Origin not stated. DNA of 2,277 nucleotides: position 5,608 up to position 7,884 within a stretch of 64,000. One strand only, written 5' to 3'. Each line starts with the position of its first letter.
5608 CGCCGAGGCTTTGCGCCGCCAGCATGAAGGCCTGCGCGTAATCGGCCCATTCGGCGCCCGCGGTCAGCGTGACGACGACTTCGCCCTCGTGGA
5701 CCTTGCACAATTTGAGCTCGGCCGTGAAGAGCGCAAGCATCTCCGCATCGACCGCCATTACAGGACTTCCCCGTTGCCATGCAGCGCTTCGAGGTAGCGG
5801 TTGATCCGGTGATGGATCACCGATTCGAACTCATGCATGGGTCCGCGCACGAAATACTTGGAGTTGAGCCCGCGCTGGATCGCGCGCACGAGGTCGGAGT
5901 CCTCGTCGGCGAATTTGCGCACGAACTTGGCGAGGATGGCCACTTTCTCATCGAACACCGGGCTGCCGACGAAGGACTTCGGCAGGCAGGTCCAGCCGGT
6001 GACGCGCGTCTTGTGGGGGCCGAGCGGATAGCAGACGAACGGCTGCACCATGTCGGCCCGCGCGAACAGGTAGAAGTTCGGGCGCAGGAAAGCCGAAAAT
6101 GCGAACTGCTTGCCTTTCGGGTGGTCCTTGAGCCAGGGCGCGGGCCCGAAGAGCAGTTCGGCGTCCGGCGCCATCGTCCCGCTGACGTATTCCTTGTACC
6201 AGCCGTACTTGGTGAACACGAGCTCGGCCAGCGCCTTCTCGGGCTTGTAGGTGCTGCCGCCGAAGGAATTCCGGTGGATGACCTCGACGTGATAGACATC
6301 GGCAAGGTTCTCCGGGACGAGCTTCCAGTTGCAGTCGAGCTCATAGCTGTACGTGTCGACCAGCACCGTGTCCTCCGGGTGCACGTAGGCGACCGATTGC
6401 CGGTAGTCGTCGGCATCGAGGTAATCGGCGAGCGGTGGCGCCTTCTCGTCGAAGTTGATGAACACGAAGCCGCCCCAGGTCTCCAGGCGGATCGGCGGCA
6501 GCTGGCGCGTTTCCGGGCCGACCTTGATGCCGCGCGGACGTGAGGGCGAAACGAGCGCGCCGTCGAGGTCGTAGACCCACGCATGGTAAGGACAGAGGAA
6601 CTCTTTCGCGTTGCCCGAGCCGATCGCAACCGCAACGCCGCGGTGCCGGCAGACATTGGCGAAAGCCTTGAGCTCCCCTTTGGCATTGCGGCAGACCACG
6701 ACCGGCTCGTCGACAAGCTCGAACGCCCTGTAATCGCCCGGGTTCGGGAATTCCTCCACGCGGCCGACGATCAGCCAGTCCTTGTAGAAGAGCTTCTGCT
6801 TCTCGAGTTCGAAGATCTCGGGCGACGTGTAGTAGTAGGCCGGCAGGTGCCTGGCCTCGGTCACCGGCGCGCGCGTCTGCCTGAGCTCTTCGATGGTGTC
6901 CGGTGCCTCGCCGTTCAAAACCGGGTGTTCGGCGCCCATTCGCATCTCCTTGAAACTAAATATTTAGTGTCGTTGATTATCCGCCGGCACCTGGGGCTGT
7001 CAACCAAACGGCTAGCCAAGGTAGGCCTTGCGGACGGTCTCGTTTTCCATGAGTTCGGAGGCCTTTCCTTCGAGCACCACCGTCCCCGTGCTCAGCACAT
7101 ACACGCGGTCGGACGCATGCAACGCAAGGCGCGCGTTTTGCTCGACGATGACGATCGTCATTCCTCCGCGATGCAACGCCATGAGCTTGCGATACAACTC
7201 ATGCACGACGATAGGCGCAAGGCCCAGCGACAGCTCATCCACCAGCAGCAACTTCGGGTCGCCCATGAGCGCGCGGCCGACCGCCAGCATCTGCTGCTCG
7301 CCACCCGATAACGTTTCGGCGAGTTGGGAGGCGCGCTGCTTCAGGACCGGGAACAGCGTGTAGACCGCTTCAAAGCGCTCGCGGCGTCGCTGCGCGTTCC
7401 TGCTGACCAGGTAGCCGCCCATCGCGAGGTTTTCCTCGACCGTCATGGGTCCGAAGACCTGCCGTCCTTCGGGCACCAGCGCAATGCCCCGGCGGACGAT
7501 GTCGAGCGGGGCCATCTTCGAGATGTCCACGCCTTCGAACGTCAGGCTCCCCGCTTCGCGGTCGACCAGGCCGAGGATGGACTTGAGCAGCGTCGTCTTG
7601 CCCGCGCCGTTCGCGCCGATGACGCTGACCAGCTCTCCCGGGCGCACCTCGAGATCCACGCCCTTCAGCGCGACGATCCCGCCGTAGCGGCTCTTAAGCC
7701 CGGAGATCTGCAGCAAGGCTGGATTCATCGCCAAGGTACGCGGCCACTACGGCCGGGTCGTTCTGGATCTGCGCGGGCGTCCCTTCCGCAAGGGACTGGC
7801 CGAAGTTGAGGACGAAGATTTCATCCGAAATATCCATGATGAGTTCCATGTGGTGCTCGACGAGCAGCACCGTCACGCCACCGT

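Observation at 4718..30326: Split, composite pyridine-ring catabolic super-cluster: a nicotinate lower pathway fed by two Mo hydroxylases, a Rieske oxygenase and an MmgE/PrpD protein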

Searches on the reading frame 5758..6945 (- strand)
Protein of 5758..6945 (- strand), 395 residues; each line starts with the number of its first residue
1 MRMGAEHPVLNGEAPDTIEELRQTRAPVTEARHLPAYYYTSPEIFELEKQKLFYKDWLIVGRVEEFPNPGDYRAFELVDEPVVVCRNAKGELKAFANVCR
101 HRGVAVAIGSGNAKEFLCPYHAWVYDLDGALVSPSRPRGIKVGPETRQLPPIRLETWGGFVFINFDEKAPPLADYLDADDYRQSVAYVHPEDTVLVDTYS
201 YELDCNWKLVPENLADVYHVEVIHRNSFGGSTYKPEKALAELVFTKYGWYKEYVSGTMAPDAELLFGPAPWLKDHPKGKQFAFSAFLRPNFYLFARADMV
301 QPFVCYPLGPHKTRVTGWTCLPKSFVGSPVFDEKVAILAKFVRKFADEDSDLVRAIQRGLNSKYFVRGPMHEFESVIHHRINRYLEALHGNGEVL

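Call 3: search_protein_families(library=pfam, proteins=[window:5758-6945:-])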
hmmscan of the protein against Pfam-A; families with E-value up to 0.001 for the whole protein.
window:5758-6945:- (395 aa): 3 families
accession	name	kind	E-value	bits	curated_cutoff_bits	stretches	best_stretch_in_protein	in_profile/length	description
PF00848.25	Ring_hydroxyl_A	-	5.1e-25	89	24.9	1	196-388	7-206/208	Ring hydroxylating alpha subunit (catalytic domain)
PF00355.32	Rieske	-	1e-18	67.4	20.3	1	57-133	2-77/88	Rieske [2Fe-2S] domain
PF19112.6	VanA_C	-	1.1e-06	29.3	23.5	1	204-230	2-28/193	Vanillate O-demethylase oxygenase C-terminal domain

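Call 6: search_protein_families(library=ncbifam, proteins=[window:5758-6945:-], max_evalue=0.00001)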
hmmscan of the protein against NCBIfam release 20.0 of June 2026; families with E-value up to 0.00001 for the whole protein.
window:5758-6945:- (395 aa): 6 families
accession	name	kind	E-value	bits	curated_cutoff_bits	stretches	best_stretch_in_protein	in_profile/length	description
NF058607.1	GlBtMonoOxGbcA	equivalog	6.1e-46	156.7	670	1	30-225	29-223/420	glycine betaine monooxygenase oxygenase subunit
TIGR03228.1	anthran_1_2_A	equivalog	5.9e-33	114.2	671.9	1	38-227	20-216/438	anthranilate 1,2-dioxygenase large subunit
NF042946.1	3PPDioc_HcaE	equivalog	1.6e-32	113.1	830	1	35-227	17-217/450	3-phenylpropionate/cinnamic acid dioxygenase subunit alpha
NF041684.1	ant_diox_AndAc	equivalog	4e-29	101.4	750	1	23-224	12-222/418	anthranilate 1,2-dioxygenase large subunit AndAc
TIGR03229.1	benzo_1_2_benA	equivalog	5e-27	94.8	780.95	1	38-228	20-219/433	benzoate 1,2-dioxygenase large subunit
NF052579.1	BetMthstMoxSdmAMthl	equivalog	1.5e-08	34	600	1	68-225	28-179/351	4beta-methylsterol monooxygenase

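Call 27: search_solved_structures(query=window:5758-6945:-)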
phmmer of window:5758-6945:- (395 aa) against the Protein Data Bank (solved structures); distinct sequences matched with E-value up to 0.001: 50.
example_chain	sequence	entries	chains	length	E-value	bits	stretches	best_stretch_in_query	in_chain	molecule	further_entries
6y9c_A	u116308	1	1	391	1.9e-37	132.4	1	31-225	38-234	Carnitine monooxygenase oxygenase subunit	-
6y8j_A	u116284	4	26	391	2.5e-37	132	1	31-225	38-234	Carnitine monooxygenase oxygenase subunit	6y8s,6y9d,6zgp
9jp5_A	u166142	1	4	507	2.3e-31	112.4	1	33-227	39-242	Phthalate 3,4-dioxygenase alpha subunit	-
1uli_A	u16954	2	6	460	2.5e-31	112.3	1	33-221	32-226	biphenyl dioxygenase large subunit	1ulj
8k0a_A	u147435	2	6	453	2.4e-30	109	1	36-226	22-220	3-phenylpropionate/cinnamic acid dioxygenase subunit alpha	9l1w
5xbp_A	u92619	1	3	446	5e-30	108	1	39-227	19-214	3NT oxygenase alpha subunit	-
2yfi_A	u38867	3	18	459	8.1e-30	107.3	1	36-223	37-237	BIPHENYL DIOXYGENASE SUBUNIT ALPHA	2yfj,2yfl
2xsh_A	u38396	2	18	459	8.6e-30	107.2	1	36-223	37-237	BIPHENYL DIOXYGENASE SUBUNIT ALPHA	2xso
2xr8_A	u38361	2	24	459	8.6e-30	107.2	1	36-223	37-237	BIPHENYL DIOXYGENASE SUBUNIT ALPHA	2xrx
5aeu_A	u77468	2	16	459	8.7e-30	107.2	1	36-223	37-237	BIPHENYL DIOXYGENASE SUBUNIT ALPHA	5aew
3en1_A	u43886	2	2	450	1e-29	107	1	34-222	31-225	Benzene 1,2-dioxygenase subunit alpha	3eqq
3gzx_A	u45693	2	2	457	2e-29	106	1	33-248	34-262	Biphenyl dioxygenase subunit alpha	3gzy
2ckf_A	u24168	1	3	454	2.2e-29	105.9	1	41-229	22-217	RING-HYDROXYLATING DIOXYGENASE ALPHA SUBUNIT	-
3vca_A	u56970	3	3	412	2.7e-29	105.6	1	35-224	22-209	Ring-hydroxylating dioxygenase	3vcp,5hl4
4qup_A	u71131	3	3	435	3.1e-29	105.3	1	35-224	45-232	Monoxygenase; demethylase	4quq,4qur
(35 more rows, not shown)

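Call 33: search_dna_similar(query=window:5758-6945:-, collection=plasmids, mode=protein, max_rows=12)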
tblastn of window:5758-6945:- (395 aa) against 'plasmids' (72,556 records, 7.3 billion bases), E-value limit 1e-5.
Records with a match: 1001; places in all: 1516; records where one place covers at least 80% of the query: 341.
Best place of each record, by identity: <60% 1001.
By first word of the organism name: Rhizobium 140; Sinorhizobium 88; Phaeobacter 74; Rhodococcus 62; Pseudosulfitobacter 40; Sphingobium 31; Paracoccus 31; Pseudomonas 27; Novosphingobium 24; Azospirillum 24; and 130 more.
By predicted mobility (MOB-suite, as given by PLSDB): non-mobilizable 565; conjugative 321; mobilizable 115.
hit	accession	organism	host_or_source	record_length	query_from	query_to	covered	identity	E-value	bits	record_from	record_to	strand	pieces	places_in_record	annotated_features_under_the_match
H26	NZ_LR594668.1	Variovorax sp. SRS16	linuron-contaminated soil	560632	23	390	93%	38.1%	5e-77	266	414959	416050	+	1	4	aromatic ring-hydroxylating dioxygenase subunit alpha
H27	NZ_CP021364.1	Acidovorax carolinensis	-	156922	16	388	94%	36.5%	1e-72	253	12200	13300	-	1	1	aromatic ring-hydroxylating dioxygenase subunit alpha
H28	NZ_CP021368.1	Acidovorax carolinensis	-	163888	16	388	94%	36.5%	1e-72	253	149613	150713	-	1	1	aromatic ring-hydroxylating dioxygenase subunit alpha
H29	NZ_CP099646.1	Paraburkholderia fungorum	Arabidopsis thaliana,pure culture,leaf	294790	23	388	93%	35.5%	2e-69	244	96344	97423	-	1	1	aromatic ring-hydroxylating dioxygenase subunit alpha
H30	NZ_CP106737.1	Roseovarius pelagicus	cell culture,Arctic seawater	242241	22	379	91%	33.0%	2e-44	171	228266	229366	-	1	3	aromatic ring-hydroxylating dioxygenase subunit alpha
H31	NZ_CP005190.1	Sphingobium sp. MI1205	-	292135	9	360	89%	32.4%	3e-38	153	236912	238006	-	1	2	aromatic ring-hydroxylating dioxygenase subunit alpha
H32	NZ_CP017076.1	Novosphingobium resinovorum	single cell,soil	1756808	16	385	94%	30.6%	2e-43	168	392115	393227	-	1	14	none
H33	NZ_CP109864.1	Paracoccus aminovorans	bacteria,human fecal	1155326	8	385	96%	29.8%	4e-37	150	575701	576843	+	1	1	record has no annotation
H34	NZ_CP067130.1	Paracoccus seriniphilus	cell culture,washing water of Bugula ...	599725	9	390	97%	29.4%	2e-34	142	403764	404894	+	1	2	aromatic ring-hydroxylating dioxygenase subunit alpha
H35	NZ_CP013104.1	Paraburkholderia caribensis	-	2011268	19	391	94%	29.9%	5e-37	150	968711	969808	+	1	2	none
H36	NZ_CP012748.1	Paraburkholderia caribensis MBA4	soil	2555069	19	391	94%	29.9%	7e-37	149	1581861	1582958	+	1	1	none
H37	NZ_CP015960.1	Paraburkholderia caribensis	Mimosa,single cell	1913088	19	391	94%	29.9%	1e-36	149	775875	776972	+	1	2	none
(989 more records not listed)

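Call 43: find_homologous_proteins(query=window:5758-6945:-, max_evalue=1e-40)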
Query window:5758-6945:- (395 aa): 314 proteins with E <= 1e-40 among 4034 candidates; the best 120 are listed.
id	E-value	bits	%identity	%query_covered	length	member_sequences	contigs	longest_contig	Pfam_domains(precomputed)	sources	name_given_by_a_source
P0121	1.9e-220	750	79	99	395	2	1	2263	PF00355.33,PF00848.26,PF19112.7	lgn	-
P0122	2.8e-220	750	79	99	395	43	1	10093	PF00355.33,PF00848.26,PF19112.7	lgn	-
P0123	4.7e-220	749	79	99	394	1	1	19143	PF00355.33,PF00848.26,PF19112.7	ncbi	-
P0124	1.7e-218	744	79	99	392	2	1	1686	PF00355.33,PF00848.26,PF19112.7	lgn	-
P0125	4.5e-218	742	77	99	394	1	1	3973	PF00355.33,PF00848.26,PF19112.7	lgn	-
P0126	2.3e-215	733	80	95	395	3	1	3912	PF00355.33,PF00848.26,PF19112.7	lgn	-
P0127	9.0e-214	728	78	99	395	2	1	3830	PF00355.33,PF00848.26,PF19112.7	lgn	-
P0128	3.2e-212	723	80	95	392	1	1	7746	PF00355.33,PF00848.26,PF19112.7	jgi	jgi:Rieske 2Fe-2S family protein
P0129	1.8e-211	721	79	95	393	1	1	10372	PF00355.33,PF00848.26,PF19112.7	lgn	-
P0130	2.3e-211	720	78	97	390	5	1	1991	PF00355.33,PF00848.26,PF19112.7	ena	-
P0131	1.8e-209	714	76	99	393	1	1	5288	PF00355.33,PF00848.26,PF19112.7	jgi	jgi:choline monooxygenase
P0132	5.4e-207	706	74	99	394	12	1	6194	PF00355.33,PF00848.26,PF19112.7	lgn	-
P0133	3.3e-205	700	76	95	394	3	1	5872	PF00355.33,PF00848.26,PF19112.7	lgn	-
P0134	3.6e-205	700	74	99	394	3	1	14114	PF00355.33,PF00848.26,PF19112.7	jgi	-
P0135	3.1e-204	697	76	96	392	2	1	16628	PF00355.33,PF00848.26,PF19112.7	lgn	-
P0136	5.7e-202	689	77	95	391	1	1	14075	PF00355.33,PF00848.26,PF19112.7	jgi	jgi:choline monooxygenase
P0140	2.3e-195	667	70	99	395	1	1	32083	PF00355.33,PF00848.26,PF19112.7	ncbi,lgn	-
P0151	5.4e-187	640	70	96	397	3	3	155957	PF00355.33,PF00848.26,PF19112.7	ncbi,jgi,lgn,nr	ncbi:MAG TPA: aromatic ring-hydroxylating dioxygenase subunit alpha [Stellaceae bacterium]|nr:aromat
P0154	9.5e-187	639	69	96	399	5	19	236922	PF00355.33,PF00848.26,PF19112.7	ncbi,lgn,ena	-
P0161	2.4e-173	595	66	95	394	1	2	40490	PF00355.33,PF00848.26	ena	-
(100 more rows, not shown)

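Call 44: find_encoding_contigs(protein=P0123, flank=10000, max_places=1)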
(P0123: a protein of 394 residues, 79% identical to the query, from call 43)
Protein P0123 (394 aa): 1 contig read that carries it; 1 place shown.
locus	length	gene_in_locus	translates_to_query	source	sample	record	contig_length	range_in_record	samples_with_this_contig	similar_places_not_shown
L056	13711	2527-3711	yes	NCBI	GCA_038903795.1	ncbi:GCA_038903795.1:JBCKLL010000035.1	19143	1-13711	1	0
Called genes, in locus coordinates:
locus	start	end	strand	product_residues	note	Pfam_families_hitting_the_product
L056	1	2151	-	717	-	?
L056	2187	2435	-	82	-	-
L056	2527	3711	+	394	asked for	PF00355:Rieske, PF00848:Ring_hydroxyl_A, PF19112:VanA_C (faint)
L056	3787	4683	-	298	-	PF00392:GntR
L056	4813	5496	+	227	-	PF00857:Isochorismatase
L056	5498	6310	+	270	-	PF00561:Abhydrolase_1, PF12146:Hydrolase_4, PF12697:Abhydrolase_6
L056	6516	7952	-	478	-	PF00171:Aldedh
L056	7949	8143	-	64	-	-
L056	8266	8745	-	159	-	PF13577:SnoaL_4 (weak), PF00866:Ring_hydroxyl_B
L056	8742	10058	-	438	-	PF00355:Rieske, PF00848:Ring_hydroxyl_A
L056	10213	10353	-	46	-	-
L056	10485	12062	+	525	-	PF00501:AMP-binding, PF13193:AMP-binding_C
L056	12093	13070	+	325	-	PF03401:TctC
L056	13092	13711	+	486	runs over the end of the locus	PF00378:ECH_1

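Call 45: find_encoding_contigs(protein=P0140, flank=10000, max_places=1)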
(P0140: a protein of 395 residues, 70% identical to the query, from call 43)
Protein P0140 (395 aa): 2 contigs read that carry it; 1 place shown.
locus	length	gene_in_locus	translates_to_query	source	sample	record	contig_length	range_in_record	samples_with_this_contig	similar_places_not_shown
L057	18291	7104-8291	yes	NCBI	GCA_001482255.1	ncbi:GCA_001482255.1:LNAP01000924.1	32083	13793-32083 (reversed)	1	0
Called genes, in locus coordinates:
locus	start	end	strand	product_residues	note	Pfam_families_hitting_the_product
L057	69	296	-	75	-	-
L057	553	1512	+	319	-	PF02195:ParB_N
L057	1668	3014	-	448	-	PF13657:Couple_hipA, PF07804:HipA_C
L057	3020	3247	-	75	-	PF01381:HTH_3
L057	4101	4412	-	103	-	PF01695:IstB_IS21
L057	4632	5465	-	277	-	PF00285:Citrate_synt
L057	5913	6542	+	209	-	-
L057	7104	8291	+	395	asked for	PF00355:Rieske, PF00848:Ring_hydroxyl_A, PF19112:VanA_C (faint)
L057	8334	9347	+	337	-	PF26233:NicX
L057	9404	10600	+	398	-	PF13458:Peripla_BP_6, PF13433:Peripla_BP_5, PF01094:ANF_receptor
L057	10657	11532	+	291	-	PF02653:BPD_transp_2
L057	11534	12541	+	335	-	PF02653:BPD_transp_2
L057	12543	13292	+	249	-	PF00005:ABC_tran, PF13604:AAA_30 (faint), PF12399:BCA_ABC_TP_C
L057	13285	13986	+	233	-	PF02463:SMC_N (faint), PF00005:ABC_tran, PF13304:AAA_21 (weak)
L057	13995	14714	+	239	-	PF00857:Isochorismatase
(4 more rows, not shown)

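Call 46: find_encoding_contigs(protein=P0154, flank=10000, max_places=1)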
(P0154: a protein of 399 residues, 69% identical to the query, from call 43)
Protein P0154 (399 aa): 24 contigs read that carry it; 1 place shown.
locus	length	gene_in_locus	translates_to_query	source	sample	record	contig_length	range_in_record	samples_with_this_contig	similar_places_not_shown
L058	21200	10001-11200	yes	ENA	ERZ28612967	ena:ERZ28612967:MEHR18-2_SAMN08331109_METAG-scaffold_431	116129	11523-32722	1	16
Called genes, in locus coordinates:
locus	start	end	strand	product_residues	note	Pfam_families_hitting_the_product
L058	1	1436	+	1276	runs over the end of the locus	PF19077:Big_13 (faint), PF00801:PKD (faint), PF17957:Big_7, PF07495:Y_Y_Y (faint), PF17957:Big_7, PF09136:Glucodextran_B (faint)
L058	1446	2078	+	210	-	-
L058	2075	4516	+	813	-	-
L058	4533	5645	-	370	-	PF00072:Response_reg, PF13487:HD_5, PF01966:HD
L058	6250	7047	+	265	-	PF14023:Bestrophin-like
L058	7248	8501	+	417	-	PF07969:Amidohydro_3 (weak), PF01979:Amidohydro_1, PF07969:Amidohydro_3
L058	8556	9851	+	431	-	PF01266:DAO, PF07992:Pyr_redox_2 (faint), PF13450:NAD_binding_8 (weak)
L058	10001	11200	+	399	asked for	PF00355:Rieske, PF00848:Ring_hydroxyl_A, PF19112:VanA_C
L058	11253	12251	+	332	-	PF26233:NicX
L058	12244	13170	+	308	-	PF00135:COesterase, PF20434:BD-FAE, PF07859:Abhydrolase_3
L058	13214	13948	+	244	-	PF00392:GntR, PF07729:FCD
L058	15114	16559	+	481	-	PF08541:ACP_syn_III_C, PF01796:OB_ChsH2_C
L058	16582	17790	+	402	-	PF00108:Thiolase_N, PF22691:Thiolase_C_1, PF02803:Thiolase_C (weak)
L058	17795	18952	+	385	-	PF02771:Acyl-CoA_dh_N, PF02770:Acyl-CoA_dh_M, PF00441:Acyl-CoA_dh_1, PF22924:ACOX_C_alpha1, PF08028:Acyl-CoA_dh_2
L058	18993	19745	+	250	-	PF00106:adh_short, PF08659:KR, PF03435:Sacchrp_dh_NADP (weak), PF13561:adh_short_C2, PF23441:SDR (weak)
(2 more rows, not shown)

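Call 64: find_encoding_contigs(protein=P0135, flank=10000, max_places=1)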
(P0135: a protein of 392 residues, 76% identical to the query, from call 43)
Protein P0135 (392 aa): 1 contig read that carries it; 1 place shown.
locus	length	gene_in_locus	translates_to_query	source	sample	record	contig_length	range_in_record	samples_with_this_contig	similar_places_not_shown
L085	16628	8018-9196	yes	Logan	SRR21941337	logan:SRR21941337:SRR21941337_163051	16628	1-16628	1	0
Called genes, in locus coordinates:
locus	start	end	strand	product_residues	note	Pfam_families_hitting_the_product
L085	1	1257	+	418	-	?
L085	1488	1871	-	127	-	PF01814:Hemerythrin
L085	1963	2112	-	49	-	-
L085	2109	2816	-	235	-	PF00857:Isochorismatase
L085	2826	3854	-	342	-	PF26233:NicX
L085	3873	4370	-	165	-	PF00111:Fer2, PF01799:Fer2_2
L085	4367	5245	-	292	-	PF00941:FAD_binding_5, PF03450:CO_deh_flav_C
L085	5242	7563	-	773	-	PF01315:Ald_Xan_dh_C, PF02738:MoCoBD_1, PF20256:MoCoBD_2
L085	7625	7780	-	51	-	-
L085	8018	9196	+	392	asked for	PF00355:Rieske, PF00848:Ring_hydroxyl_A, PF19112:VanA_C (weak)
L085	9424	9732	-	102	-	PF03992:ABM (weak)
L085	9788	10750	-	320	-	PF03401:TctC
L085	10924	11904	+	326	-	PF03401:TctC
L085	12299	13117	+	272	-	PF00392:GntR, PF07729:FCD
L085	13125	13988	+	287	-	PF02548:Pantoate_transf (faint), PF13714:PEP_mutase, PF00463:ICL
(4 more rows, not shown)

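Call 65: find_encoding_contigs(protein=P0136, flank=10000, max_places=1)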
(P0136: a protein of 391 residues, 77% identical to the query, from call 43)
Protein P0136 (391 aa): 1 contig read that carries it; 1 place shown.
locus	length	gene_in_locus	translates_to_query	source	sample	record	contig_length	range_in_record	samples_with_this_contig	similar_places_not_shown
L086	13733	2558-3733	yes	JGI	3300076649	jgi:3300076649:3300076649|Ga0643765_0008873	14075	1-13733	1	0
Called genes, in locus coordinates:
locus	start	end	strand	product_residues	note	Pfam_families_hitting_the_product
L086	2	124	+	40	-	?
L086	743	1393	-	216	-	PF01548:DEDD_Tnp_IS110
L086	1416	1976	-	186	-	-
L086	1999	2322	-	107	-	-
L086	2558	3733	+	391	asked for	PF00355:Rieske, PF00848:Ring_hydroxyl_A, PF19112:VanA_C (faint)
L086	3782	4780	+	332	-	PF26233:NicX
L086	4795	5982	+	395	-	PF13433:Peripla_BP_5, PF13458:Peripla_BP_6, PF01094:ANF_receptor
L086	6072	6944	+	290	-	PF02653:BPD_transp_2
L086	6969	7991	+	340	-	PF02653:BPD_transp_2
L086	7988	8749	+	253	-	PF00005:ABC_tran, PF13304:AAA_21 (weak), PF12399:BCA_ABC_TP_C (weak)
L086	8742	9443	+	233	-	PF00005:ABC_tran, PF13304:AAA_21 (faint)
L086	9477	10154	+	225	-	PF00857:Isochorismatase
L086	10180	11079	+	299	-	PF20434:BD-FAE, PF07859:Abhydrolase_3, PF00135:COesterase (weak)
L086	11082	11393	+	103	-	PF00355:Rieske, PF13806:Rieske_2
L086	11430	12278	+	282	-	PF00392:GntR, PF07729:FCD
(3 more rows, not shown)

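Call 66: find_encoding_contigs(protein=P0151, flank=10000, max_places=1)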
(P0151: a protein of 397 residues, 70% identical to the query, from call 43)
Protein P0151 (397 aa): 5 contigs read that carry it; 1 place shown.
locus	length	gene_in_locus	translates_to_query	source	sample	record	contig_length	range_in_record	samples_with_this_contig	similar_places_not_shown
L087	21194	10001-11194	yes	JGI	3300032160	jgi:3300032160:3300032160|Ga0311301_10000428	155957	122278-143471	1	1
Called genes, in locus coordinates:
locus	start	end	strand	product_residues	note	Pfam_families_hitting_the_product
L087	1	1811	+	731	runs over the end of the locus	PF02629:CoA_binding (faint), PF13380:CoA_binding_2, PF13607:Succ_CoA_lig, PF19045:Ligase_CoA_2 (faint), PF13549:ATP-grasp_5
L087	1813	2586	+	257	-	PF00378:ECH_1, PF16113:ECH_2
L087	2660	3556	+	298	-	PF03328:HpcH_HpaI, PF15617:C-C_Bond_Lyase (faint)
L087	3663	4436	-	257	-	PF00378:ECH_1, PF16113:ECH_2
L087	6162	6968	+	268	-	PF00561:Abhydrolase_1, PF12146:Hydrolase_4, PF12697:Abhydrolase_6, PF08386:Abhydrolase_4 (weak)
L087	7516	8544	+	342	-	PF26233:NicX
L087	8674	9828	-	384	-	PF00355:Rieske, PF00848:Ring_hydroxyl_A, PF19112:VanA_C (weak)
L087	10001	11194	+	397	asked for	PF00355:Rieske, PF00848:Ring_hydroxyl_A, PF19112:VanA_C (faint)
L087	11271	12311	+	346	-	PF26233:NicX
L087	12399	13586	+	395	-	PF13433:Peripla_BP_5, PF13458:Peripla_BP_6, PF01094:ANF_receptor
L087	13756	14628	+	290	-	PF02653:BPD_transp_2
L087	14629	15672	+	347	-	PF02653:BPD_transp_2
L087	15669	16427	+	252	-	PF00005:ABC_tran, PF12399:BCA_ABC_TP_C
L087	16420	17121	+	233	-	PF00005:ABC_tran, PF02463:SMC_N (faint), PF13304:AAA_21 (faint)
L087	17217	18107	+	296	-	PF20434:BD-FAE, PF07859:Abhydrolase_3, PF00135:COesterase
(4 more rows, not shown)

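Call 67: find_encoding_contigs(protein=P0161, flank=10000, max_places=1)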
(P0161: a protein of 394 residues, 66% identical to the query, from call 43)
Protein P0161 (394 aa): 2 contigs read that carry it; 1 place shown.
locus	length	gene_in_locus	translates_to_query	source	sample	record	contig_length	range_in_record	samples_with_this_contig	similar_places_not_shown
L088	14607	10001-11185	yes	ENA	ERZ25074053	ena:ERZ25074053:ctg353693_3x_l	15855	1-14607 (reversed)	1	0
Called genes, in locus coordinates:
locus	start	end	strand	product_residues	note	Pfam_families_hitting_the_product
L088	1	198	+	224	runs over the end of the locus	PF13489:Methyltransf_23, PF13847:Methyltransf_31, PF08241:Methyltransf_11, PF08242:Methyltransf_12, PF13649:Methyltransf_25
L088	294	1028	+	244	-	PF19798:Sulfotransfer_5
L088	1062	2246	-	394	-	PF02515:CoA_transf_3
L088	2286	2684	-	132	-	PF00903:Glyoxalase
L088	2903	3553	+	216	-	PF04542:Sigma70_r2, PF04545:Sigma70_r4, PF08281:Sigma70_r4_2, PF22233:PhyR_sigma-like (weak)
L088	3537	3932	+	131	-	-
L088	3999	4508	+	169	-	PF13801:Metal_resist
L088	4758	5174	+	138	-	PF00202:Aminotran_3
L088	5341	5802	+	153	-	PF13527:Acetyltransf_9 (weak), PF00583:Acetyltransf_1, PF13673:Acetyltransf_10, PF13508:Acetyltransf_7, PF08445:FR47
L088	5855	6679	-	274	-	PF00590:TP_methylase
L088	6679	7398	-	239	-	-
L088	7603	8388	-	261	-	PF00596:Aldolase_II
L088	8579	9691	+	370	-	PF04909:Amidohydro_2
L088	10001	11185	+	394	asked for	PF00355:Rieske, PF00848:Ring_hydroxyl_A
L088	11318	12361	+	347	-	PF26233:NicX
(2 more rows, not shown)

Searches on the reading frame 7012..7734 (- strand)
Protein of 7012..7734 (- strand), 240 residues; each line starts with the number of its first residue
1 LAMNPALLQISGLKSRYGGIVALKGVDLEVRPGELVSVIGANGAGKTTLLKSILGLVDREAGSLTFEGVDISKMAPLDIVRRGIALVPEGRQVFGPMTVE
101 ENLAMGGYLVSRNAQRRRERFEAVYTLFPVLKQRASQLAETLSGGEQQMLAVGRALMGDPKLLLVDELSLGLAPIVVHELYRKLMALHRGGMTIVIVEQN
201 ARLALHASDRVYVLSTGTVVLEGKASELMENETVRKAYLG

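Call 3: search_protein_families(library=pfam, proteins=[window:7012-7734:-])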
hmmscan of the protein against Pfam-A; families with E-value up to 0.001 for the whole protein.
window:7012-7734:- (240 aa): 2 families
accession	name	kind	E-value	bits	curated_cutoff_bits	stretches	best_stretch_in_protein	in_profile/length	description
PF00005.33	ABC_tran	-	5e-30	105.3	25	1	23-167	1-134/137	ABC transporter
PF13304.12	AAA_21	-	3.6e-08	34.3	27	1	36-65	2-33/304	AAA domain, putative AbiEii toxin, Type IV TA system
